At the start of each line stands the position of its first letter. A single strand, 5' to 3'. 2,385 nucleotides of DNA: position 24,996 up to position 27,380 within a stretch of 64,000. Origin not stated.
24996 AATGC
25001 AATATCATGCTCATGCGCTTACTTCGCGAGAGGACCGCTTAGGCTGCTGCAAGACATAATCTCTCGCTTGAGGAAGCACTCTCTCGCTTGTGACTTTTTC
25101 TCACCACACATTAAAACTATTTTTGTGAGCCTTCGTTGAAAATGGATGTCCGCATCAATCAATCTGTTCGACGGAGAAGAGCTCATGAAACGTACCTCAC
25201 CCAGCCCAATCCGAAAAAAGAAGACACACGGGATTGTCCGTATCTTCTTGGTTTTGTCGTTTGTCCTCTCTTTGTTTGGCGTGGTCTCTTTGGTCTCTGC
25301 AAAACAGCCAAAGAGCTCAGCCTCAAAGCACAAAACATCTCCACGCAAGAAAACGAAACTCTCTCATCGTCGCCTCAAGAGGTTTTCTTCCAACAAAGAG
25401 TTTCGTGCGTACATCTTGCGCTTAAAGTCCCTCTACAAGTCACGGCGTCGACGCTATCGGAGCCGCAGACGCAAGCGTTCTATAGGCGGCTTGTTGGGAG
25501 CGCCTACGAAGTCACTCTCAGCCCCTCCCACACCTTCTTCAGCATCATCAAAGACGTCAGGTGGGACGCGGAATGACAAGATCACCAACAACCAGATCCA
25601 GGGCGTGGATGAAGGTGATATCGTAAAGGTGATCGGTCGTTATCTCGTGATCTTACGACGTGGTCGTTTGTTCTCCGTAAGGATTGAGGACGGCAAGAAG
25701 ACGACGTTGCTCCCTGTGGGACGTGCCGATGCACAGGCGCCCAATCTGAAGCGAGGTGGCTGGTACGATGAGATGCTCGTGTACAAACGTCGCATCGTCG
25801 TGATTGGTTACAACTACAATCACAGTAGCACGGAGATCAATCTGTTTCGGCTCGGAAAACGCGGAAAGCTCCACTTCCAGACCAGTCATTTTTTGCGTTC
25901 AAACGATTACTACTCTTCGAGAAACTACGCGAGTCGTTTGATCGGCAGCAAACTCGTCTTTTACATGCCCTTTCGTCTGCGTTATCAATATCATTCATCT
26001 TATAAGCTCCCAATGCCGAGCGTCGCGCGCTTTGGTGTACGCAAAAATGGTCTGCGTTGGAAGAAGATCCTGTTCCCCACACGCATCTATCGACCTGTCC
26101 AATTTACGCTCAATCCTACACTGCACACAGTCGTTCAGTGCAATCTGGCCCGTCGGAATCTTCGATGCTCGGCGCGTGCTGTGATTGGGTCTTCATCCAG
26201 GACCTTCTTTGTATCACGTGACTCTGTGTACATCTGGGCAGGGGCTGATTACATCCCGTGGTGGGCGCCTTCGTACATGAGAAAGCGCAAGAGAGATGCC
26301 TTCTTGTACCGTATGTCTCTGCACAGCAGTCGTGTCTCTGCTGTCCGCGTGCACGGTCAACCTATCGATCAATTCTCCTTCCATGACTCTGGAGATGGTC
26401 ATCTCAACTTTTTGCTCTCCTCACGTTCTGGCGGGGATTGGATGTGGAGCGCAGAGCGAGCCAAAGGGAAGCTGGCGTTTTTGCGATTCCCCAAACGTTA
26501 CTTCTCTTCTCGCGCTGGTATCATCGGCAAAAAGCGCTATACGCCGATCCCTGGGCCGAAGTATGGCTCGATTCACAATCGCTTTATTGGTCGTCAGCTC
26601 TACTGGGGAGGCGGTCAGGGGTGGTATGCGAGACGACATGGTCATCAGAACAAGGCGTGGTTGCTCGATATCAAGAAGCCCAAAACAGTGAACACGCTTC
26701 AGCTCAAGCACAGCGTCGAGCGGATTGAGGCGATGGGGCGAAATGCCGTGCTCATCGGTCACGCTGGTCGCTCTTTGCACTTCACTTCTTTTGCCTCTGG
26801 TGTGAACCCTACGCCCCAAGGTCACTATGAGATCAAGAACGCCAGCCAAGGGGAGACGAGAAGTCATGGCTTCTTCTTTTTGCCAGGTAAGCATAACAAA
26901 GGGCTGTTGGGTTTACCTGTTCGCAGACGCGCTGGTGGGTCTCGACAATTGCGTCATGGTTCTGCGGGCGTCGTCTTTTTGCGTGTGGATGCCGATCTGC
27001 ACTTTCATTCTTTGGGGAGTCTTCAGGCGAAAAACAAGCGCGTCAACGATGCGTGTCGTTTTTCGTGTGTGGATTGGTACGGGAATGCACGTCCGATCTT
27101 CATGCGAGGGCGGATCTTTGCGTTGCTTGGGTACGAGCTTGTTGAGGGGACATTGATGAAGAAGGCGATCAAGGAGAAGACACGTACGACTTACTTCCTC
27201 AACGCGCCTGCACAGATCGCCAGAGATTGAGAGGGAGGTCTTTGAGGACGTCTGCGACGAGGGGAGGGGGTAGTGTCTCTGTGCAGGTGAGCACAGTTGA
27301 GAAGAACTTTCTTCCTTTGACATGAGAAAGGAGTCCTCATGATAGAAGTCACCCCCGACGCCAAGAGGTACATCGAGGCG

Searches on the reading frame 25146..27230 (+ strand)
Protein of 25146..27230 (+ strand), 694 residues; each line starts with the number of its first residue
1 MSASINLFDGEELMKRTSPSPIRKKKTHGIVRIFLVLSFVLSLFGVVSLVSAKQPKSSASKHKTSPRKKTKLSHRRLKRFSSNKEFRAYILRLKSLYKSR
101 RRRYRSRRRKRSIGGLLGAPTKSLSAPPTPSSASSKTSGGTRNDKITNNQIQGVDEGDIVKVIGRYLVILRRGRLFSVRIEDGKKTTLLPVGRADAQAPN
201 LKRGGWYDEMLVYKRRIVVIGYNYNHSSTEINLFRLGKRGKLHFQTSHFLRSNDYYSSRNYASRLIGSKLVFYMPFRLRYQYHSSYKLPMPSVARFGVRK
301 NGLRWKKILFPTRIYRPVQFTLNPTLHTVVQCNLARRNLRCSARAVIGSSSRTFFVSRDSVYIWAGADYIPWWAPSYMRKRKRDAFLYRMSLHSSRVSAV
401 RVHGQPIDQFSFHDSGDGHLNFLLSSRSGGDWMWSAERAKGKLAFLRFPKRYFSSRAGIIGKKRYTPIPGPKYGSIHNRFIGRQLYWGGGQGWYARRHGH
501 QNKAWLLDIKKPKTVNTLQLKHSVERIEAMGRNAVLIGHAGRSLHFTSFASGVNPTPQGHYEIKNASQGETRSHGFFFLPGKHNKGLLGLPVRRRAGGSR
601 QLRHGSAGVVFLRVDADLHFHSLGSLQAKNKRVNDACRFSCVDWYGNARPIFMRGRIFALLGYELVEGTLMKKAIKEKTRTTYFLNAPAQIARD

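Call 26: search_protein_families(library=pfam, proteins=[window:25146-27230:+], max_evalue=0.00001)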
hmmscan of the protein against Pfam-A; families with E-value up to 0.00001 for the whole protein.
window:25146-27230:+ (694 aa): 1 family
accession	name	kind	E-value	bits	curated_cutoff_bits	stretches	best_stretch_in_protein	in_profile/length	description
PF09826.15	Beta_propel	-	1.5e-19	70.7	22.4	1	147-430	4-273/495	Beta propeller domain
